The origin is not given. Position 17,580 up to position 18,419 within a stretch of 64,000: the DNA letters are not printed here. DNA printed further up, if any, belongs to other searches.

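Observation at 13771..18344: Three-member monocistronic exoprotein family whose N-domain may be cohesin-like, so cohesin and dockerin would sit in one polypeptide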

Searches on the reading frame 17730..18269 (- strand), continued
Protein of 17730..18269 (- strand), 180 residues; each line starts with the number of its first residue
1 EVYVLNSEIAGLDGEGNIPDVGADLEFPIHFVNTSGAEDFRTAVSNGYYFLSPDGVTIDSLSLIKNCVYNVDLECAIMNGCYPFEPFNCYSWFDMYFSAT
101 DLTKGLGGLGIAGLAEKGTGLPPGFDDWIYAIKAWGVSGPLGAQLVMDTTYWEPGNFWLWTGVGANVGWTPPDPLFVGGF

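Call 82: search_protein_families(library=pfam, proteins=[P0043, P0056, P0058, P0120, P0042], max_evalue=0.00001)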
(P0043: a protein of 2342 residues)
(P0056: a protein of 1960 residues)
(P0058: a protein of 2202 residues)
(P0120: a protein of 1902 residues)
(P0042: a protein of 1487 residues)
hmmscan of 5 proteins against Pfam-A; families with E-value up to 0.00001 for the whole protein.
P0043 (2342 aa): 1 family
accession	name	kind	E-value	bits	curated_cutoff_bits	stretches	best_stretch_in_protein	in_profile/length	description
PF13385.13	Laminin_G_3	-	1.3e-18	68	27.6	1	821-966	2-149/151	Concanavalin A-like lectin/glucanases superfamily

P0056 (1960 aa): 1 family
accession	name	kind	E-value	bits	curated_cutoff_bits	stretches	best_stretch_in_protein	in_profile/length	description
PF02412.23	TSP_3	-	1.9e-10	40.7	25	0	965-987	14-36/36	Thrombospondin type 3 repeat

P0058 (2202 aa): 8 families
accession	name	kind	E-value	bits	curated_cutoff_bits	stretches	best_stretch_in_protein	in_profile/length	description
PF22544.2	HYDIN_VesB_CFA65-like_Ig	-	2.4e-32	111.6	25.5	1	820-912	1-94/100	HYDIN/CFA65/VesB-like, Ig-like domain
PF24507.1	Ig_CFAP65_4th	-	1.2e-16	61.2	27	0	1315-1361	23-68/76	CFAP65, fourth Ig-like domain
PF15780.11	ASH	-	1.2e-12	48.2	27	0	827-908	12-93/98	Abnormal spindle-like microcephaly-assoc'd, ASPM-SPD-2-Hydin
PF07610.17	DUF1573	-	2.6e-11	43.8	26.1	0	1278-1361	5-90/98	Protein of unknown function (DUF1573)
PF22073.2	Cep192_D4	-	3.6e-09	37.2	35.5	1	820-921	2-111/112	Cep192 domain 4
PF13860.13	FlgD_ig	-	1.6e-07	31.6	27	1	2127-2186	10-72/79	FlgD Ig-like domain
PF22067.2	Cep192_D3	-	6.1e-07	29.9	27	0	838-904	17-83/99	Cep192 domain 3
PF19190.6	BACON_2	-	2e-06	28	25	0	758-792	41-75/94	Viral BACON domain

P0120 (1902 aa): 4 families
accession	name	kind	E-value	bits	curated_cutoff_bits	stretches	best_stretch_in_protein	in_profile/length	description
PF07705.17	CARDB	-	1.1e-50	170.5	22.7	3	1002-1102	2-100/101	CARDB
PF13385.13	Laminin_G_3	-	7.3e-17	62.3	27.6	1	304-458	3-150/151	Concanavalin A-like lectin/glucanases superfamily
PF13860.13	FlgD_ig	-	1.3e-08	35.1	27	1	1829-1889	14-75/79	FlgD Ig-like domain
PF18962.6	Por_Secre_tail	-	4.2e-07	30.6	27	1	1819-1899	2-74/75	Secretion system C-terminal sorting domain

P0042 (1487 aa): 2 families
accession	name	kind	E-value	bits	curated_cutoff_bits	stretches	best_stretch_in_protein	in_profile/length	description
PF17963.7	Big_9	-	1e-09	39.6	23.6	1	190-279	1-88/89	Bacterial Ig domain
PF05345.18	He_PIG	-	3e-08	34.4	24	1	192-282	1-96/96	Putative Ig domain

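Call 83: search_protein_families(library=pfam, proteins=[P0023, P0030, P0037, P0045, P0067, P0075, P0085], max_evalue=0.00001)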
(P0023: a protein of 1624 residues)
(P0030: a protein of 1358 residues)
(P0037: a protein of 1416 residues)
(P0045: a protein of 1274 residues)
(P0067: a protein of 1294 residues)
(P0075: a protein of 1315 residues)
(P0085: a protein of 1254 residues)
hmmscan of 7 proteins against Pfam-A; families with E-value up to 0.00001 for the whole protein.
P0023 (1624 aa): 6 families
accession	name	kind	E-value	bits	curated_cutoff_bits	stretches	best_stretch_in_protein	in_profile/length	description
PF17963.7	Big_9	-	1.2e-23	84.2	23.6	1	548-633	1-89/89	Bacterial Ig domain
PF05345.18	He_PIG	-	2.8e-20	73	24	2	290-377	1-95/96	Putative Ig domain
PF17892.7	Cadherin_5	-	1.4e-12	47.7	26.5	0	200-284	16-98/98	Cadherin-like domain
PF17803.7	Cadherin_4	-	5.3e-10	40.1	25.1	0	194-247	11-68/71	Bacterial cadherin-like domain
PF13860.13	FlgD_ig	-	4.3e-09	36.7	27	1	1549-1610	12-74/79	FlgD Ig-like domain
PF18962.6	Por_Secre_tail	-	1.3e-06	29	27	1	1541-1621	2-74/75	Secretion system C-terminal sorting domain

P0030 (1358 aa): 0 families

P0037 (1416 aa): 2 families
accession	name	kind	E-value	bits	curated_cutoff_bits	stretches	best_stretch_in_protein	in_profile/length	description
PF00963.24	Cohesin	-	9.6e-16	58.7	24.1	0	381-444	4-76/139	Cohesin domain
PF10342.15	Kre9_KNH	-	3.4e-08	34.6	24.6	0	286-347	1-68/94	Kre9/KNH-like N-terminal Ig-like domain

P0045 (1274 aa): 2 families
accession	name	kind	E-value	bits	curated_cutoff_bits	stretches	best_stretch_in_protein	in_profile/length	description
PF12768.13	Rax2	-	2.1e-15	57.2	28.8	1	597-735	23-167/254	Rax2 C-terminal beta propeller domain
PF17164.10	DUF5122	-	1.8e-10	41.3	27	0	1029-1049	3-23/36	Domain of unknown function (DUF5122) beta-propeller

P0067 (1294 aa): 2 families
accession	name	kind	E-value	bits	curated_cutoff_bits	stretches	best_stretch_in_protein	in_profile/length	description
PF12799.13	LRR_4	-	4.5e-22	78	27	2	409-449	1-42/44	Leucine Rich repeats (2 copies)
PF13855.12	LRR_8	-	7e-09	35.8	27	0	278-332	2-60/61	Leucine rich repeat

P0075 (1315 aa): 3 families
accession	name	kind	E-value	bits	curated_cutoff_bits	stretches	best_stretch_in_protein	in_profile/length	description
PF13517.12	FG-GAP_3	-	3.6e-15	56.8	26.9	2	820-881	1-60/61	FG-GAP-like repeat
PF18911.6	PKD_4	-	1.8e-12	47.6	27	1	578-642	16-80/85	PKD domain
PF00801.26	PKD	-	1.1e-07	32.2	23.5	1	578-633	13-68/80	PKD domain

P0085 (1254 aa): 4 families
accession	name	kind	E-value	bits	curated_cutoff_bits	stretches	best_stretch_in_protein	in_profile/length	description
PF18911.6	PKD_4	-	8.8e-38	128.7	27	3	821-876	14-70/85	PKD domain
PF00801.26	PKD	-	4.8e-32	110.2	23.5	3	827-882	14-73/80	PKD domain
PF02412.23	TSP_3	-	1.3e-24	86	25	0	399-441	2-36/36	Thrombospondin type 3 repeat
PF24595.1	DUF7619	-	2.6e-23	83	27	1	1033-1163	1-124/133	Domain of unknown function (DUF7619)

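Call 84: search_solved_structures(query=P0037, max_evalue=1, show_alignments=2)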
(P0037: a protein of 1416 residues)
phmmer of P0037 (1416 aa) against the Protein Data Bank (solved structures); distinct sequences matched with E-value up to 1: 3.
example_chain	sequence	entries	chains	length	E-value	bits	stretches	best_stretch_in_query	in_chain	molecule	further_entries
2z4d_A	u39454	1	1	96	0.23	12.1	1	757-834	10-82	26S proteasome regulatory subunit RPN13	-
6fvt_X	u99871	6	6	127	0.5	11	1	757-834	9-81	26S proteasome regulatory subunit RPN13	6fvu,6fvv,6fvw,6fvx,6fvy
36ax_L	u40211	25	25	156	0.78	10.3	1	757-834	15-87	26S proteasome regulatory subunit RPN13 | HLJ1_G0030700.mRNA.1.CDS.1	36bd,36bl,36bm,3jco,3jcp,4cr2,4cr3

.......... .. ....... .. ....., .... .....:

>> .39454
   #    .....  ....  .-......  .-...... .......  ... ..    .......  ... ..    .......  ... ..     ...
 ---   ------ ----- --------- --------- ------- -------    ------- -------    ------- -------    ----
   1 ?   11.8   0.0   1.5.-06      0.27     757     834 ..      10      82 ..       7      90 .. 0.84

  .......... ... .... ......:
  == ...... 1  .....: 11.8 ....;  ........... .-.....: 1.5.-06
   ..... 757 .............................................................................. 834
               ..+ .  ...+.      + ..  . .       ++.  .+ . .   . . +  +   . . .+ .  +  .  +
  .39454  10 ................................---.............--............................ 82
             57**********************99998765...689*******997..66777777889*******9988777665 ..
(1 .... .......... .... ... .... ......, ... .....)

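Call 90: search_protein_families(library=pfam, proteins=[P0112], max_evalue=1)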
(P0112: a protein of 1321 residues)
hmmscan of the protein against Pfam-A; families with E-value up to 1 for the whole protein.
P0112 (1321 aa): 6 families
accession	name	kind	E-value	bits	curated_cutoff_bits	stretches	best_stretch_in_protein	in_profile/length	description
PF00963.24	Cohesin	-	8e-13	49.2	24.1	3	30-132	7-124/139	Cohesin domain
PF13860.13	FlgD_ig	-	4.7e-08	33.3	27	1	1247-1308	11-75/79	FlgD Ig-like domain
PF18962.6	Por_Secre_tail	-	6.8e-06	26.7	27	1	1238-1317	2-73/75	Secretion system C-terminal sorting domain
PF13585.12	CHU_C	-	1.2e-05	25.8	27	1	1243-1316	15-81/86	CHU_C Type IX secretion signal domain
PF10342.15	Kre9_KNH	-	0.0018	19.4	24.6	0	322-378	2-64/94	Kre9/KNH-like N-terminal Ig-like domain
PF03931.21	Skp1_POZ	-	0.029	15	21.9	0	632-663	11-43/62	Skp1 family, tetramerisation domain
